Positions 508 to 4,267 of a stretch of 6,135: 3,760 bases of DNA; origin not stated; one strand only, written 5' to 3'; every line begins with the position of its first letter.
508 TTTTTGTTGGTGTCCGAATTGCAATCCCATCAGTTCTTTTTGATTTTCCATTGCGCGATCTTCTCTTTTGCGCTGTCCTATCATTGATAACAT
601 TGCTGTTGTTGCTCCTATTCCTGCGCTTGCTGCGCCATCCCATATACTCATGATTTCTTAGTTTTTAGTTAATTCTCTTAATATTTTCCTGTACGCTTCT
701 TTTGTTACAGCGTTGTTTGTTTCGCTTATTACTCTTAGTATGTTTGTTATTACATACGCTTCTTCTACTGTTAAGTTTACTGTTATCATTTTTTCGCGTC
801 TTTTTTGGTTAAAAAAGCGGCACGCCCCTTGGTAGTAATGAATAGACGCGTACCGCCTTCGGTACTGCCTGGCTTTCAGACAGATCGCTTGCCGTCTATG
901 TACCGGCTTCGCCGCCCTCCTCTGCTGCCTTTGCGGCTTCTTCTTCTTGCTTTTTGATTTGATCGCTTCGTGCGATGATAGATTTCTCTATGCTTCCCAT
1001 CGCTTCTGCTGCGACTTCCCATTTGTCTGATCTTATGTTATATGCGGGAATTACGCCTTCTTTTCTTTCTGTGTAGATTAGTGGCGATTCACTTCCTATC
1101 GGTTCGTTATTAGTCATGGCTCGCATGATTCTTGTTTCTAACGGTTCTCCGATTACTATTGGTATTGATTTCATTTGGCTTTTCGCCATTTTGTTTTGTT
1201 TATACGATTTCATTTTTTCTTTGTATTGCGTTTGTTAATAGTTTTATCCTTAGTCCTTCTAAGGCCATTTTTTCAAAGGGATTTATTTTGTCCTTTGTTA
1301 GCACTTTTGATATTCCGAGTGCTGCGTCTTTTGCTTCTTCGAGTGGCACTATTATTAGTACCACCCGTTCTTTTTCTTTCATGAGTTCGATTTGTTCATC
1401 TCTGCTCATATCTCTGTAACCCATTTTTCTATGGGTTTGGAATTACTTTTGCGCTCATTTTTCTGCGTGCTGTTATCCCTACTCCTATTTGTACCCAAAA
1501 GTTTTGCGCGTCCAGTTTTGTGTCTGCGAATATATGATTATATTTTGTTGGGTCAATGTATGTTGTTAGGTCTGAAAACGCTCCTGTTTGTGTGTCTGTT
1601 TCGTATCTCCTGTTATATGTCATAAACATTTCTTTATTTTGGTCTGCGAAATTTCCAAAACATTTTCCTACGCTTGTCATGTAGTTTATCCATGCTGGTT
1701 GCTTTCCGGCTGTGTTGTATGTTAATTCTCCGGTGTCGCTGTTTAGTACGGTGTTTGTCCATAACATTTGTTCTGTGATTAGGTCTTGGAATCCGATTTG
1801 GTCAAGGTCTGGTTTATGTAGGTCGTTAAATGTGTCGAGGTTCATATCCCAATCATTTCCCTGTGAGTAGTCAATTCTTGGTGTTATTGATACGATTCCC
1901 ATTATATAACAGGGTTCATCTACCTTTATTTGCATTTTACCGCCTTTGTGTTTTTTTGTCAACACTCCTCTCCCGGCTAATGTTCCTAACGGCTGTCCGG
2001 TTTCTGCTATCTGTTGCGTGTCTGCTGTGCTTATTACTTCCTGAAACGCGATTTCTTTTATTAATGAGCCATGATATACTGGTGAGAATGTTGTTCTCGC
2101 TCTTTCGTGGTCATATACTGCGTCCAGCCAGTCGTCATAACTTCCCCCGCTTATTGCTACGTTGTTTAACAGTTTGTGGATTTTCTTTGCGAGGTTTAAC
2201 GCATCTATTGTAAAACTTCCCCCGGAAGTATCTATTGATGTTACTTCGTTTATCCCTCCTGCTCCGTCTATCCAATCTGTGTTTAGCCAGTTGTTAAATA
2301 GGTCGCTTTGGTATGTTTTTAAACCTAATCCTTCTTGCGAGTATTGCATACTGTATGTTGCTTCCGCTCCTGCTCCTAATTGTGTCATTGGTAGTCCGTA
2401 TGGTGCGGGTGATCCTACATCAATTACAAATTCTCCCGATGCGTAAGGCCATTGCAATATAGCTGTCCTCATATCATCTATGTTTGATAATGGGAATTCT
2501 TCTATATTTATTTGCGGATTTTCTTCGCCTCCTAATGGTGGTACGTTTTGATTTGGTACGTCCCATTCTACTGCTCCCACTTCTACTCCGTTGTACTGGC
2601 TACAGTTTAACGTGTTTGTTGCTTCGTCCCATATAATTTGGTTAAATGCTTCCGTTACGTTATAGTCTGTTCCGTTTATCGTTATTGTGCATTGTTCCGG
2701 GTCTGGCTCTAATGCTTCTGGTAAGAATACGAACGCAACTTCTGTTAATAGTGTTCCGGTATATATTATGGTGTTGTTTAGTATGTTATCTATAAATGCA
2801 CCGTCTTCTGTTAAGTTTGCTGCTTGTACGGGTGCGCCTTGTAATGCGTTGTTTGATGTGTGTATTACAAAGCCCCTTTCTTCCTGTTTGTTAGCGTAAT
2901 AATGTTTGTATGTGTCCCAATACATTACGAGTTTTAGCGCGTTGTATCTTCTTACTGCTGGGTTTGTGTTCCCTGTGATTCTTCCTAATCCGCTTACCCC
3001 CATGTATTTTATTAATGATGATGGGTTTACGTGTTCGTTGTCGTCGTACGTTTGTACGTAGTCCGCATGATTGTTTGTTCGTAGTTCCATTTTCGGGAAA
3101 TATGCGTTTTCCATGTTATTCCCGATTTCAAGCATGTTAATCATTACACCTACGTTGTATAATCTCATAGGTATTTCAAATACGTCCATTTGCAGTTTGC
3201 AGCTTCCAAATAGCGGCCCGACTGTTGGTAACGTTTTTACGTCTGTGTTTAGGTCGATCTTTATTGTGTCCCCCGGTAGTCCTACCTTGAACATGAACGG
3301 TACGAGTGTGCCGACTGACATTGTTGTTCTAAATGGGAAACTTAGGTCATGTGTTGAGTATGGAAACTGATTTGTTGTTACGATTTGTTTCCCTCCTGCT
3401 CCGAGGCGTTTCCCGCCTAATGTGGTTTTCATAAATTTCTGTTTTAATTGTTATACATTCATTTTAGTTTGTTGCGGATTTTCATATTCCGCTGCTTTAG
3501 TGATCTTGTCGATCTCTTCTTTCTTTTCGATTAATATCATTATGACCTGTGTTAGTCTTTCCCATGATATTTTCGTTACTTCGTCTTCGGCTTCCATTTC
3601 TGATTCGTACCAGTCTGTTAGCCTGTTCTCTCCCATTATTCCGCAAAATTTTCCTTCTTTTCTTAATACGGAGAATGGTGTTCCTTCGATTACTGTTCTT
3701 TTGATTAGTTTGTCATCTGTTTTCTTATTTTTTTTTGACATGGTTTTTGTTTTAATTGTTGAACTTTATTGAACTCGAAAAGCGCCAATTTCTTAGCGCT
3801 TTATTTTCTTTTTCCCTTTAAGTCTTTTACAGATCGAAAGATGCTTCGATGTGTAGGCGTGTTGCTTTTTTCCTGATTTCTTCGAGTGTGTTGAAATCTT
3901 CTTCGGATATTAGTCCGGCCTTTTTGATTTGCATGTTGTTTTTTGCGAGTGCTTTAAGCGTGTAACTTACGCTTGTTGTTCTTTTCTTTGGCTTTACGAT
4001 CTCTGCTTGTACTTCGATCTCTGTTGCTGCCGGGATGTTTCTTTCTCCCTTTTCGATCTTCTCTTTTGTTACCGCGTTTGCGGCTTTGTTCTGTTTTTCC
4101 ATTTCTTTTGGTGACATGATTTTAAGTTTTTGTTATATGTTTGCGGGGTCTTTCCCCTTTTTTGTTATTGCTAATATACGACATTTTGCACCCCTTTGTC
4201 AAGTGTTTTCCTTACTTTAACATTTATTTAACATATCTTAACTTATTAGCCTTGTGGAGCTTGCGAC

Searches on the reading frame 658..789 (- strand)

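Call 10: search_protein_families(library=pfam, proteins=[window:658-789:-], max_evalue=0.01)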
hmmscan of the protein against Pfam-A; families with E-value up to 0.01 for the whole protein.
window:658-789:- (43 aa): 1 family
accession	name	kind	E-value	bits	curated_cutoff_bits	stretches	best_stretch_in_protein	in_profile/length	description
PF23805.1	DUF7180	-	0.0001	23.3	27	1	1-41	1-41/79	Family of unknown function (DUF7180)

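Call 66: search_protein_families(library=phrogs, proteins=[window:658-789:-], max_evalue=0.01)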
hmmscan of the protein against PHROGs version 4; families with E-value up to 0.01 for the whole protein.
window:658-789:- (43 aa): 0 families

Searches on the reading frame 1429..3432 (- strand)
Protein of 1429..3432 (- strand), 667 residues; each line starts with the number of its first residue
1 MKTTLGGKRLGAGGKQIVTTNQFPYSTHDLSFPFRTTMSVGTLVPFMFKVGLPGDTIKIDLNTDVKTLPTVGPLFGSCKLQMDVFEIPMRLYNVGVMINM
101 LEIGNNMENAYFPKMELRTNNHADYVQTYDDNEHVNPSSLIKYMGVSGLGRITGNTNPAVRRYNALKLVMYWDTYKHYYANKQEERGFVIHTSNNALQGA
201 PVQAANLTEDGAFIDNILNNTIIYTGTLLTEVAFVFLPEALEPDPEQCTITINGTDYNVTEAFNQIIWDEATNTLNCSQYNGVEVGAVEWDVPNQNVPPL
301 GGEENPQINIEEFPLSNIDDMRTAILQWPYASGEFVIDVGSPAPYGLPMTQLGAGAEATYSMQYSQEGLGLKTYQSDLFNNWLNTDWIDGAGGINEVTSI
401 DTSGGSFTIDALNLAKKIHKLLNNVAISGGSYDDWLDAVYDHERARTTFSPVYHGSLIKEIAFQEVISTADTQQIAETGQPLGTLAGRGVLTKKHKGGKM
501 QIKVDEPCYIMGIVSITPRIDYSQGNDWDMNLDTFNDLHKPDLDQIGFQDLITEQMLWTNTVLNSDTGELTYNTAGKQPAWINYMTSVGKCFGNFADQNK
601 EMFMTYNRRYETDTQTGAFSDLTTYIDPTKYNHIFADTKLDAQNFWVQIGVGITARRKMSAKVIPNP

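Call 10: search_protein_families(library=pfam, proteins=[window:1429-3432:-], max_evalue=0.01)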
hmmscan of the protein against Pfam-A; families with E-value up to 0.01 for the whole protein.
window:1429-3432:- (667 aa): 1 family
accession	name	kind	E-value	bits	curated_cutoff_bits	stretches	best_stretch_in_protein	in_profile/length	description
PF02305.22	Phage_F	-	9.6e-13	48.2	25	2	18-92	3-77/501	Capsid protein (F protein)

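Call 37: find_homologous_proteins(query=window:1429-3432:-, max_evalue=1e-30)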
Query window:1429-3432:- (667 aa): 7535 proteins with E <= 1e-30 among 8000 candidates; the best 120 are listed.
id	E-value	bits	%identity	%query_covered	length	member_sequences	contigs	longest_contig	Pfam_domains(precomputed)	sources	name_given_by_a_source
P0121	0.0e+0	1554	100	100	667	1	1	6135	PF02305.23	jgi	-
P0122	1.8e-269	914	61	100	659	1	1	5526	PF02305.23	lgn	-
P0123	2.8e-266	903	60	100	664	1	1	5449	PF02305.23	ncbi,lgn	-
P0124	1.2e-264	898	60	100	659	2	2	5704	PF02305.23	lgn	-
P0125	1.5e-262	891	59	100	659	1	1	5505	PF02305.23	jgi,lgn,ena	jgi:hypothetical protein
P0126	7.6e-259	879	59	100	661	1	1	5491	PF02305.23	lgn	-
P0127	5.4e-258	876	58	100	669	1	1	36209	PF02305.23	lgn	-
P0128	3.2e-257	873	57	100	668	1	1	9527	PF02305.23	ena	-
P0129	3.0e-253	860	57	100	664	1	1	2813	PF02305.23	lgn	-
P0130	9.4e-253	859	58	100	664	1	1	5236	PF02305.23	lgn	-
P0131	2.3e-248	844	57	100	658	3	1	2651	PF02305.23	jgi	jgi:hypothetical protein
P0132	3.5e-244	830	56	100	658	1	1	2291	PF02305.23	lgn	-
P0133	4.6e-244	830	56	100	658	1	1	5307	PF02305.23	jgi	jgi:hypothetical protein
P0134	8.5e-244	829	56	100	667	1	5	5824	PF02305.23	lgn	-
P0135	8.3e-243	826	56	100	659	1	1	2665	PF02305.23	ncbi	-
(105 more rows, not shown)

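Call 38: find_encoding_contigs(protein=P0122, flank=6000, max_places=1)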
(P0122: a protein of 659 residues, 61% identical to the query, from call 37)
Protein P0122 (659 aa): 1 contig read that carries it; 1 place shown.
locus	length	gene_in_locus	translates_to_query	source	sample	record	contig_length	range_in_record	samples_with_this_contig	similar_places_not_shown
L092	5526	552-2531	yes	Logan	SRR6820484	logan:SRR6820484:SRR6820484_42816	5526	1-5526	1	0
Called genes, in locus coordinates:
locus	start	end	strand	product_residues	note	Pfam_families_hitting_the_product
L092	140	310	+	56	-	-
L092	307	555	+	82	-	-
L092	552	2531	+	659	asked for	PF02305:Phage_F (faint)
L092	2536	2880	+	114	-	-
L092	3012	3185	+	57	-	-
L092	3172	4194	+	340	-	-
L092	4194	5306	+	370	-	PF23343:REP_ORF2-G2P (weak)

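Call 39: find_encoding_contigs(protein=P0123, flank=6000, max_places=1)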
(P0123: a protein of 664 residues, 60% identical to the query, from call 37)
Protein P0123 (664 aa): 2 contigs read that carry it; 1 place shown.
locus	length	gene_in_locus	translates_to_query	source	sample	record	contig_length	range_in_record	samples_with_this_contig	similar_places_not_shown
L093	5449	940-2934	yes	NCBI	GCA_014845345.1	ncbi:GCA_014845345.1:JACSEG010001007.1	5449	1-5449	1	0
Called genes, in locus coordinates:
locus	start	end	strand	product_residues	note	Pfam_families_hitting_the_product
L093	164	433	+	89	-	-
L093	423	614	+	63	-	-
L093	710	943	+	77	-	-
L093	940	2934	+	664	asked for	PF02305:Phage_F (faint)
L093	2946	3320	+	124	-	-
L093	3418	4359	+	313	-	-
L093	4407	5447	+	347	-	?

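Call 40: find_encoding_contigs(protein=P0124, flank=6000, max_places=1)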
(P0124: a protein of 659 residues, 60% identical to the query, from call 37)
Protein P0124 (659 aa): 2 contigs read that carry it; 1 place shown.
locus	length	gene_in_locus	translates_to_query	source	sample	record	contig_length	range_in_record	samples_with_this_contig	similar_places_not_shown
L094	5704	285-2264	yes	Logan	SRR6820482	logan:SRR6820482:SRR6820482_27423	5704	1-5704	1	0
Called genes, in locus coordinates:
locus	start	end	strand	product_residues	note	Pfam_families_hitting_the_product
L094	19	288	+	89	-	-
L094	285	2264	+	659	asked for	PF02305:Phage_F (faint)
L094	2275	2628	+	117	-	-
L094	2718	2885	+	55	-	-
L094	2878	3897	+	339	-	-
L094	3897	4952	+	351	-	PF23343:REP_ORF2-G2P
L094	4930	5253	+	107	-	-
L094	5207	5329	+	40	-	-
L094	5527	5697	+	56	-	-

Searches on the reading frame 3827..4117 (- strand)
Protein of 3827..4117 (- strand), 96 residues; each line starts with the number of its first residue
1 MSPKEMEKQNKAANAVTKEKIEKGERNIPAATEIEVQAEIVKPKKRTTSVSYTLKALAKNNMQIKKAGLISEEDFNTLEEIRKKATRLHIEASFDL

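Call 10: search_protein_families(library=pfam, proteins=[window:3827-4117:-], max_evalue=0.01)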
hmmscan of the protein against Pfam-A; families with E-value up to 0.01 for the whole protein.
window:3827-4117:- (96 aa): 0 families

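Call 66: search_protein_families(library=phrogs, proteins=[window:3827-4117:-], max_evalue=0.01)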
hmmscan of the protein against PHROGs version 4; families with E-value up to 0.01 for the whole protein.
window:3827-4117:- (96 aa): 0 families
